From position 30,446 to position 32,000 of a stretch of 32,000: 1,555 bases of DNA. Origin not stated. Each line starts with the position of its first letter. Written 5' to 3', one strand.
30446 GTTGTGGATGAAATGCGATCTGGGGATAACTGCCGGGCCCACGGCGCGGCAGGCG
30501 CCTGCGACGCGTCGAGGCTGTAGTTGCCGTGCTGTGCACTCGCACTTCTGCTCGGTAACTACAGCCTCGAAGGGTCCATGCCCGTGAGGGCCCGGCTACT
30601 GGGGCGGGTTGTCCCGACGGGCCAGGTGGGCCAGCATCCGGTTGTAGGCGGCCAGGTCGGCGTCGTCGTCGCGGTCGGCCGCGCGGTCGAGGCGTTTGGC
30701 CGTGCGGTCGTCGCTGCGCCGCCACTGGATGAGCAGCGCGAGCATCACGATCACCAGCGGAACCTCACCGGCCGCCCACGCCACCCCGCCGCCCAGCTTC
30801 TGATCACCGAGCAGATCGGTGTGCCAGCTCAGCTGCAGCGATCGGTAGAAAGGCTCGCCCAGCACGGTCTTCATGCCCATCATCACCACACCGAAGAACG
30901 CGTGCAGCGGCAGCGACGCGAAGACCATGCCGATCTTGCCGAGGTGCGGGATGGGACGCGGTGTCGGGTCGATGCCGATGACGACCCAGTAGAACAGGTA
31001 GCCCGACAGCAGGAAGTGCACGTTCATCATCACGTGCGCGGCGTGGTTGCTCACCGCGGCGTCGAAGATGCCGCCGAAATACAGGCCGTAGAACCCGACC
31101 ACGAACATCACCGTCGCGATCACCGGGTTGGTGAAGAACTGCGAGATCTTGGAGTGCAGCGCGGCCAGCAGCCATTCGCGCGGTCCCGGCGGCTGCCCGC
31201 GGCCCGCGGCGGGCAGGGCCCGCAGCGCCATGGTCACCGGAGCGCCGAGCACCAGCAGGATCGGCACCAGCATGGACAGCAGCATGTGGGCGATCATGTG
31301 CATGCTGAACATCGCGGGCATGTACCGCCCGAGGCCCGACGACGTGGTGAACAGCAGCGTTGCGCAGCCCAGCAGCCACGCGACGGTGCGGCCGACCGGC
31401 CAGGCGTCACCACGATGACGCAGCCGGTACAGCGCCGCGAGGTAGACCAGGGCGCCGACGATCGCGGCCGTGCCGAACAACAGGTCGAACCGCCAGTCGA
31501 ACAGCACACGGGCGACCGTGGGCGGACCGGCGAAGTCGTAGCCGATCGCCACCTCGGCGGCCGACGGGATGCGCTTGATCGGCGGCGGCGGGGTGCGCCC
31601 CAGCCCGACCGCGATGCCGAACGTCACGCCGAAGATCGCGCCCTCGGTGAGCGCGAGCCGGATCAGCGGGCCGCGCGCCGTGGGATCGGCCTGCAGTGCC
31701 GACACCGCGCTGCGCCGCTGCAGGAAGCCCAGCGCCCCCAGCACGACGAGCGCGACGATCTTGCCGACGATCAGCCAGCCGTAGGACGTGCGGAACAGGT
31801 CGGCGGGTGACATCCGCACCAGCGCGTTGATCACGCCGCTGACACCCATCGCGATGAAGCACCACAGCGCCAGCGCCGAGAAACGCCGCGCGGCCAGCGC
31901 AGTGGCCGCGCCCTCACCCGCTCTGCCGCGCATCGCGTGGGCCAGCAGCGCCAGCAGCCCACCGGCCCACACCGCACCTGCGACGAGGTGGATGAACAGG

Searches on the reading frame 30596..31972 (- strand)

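Call 49: search_protein_families(library=pfam, proteins=[window:30596-31972:-], max_evalue=0.00001)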
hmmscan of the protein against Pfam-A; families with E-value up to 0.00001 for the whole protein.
window:30596-31972:- (458 aa): 2 families
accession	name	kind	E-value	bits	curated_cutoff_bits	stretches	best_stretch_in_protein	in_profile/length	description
PF09678.15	Caa3_CtaG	-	1.1e-92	310.2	27.7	1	176-420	2-237/237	Cytochrome c oxidase caa3 assembly factor (Caa3_CtaG)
PF05425.18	CopD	-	1.7e-21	77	32.1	1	27-124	3-105/105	Copper resistance protein D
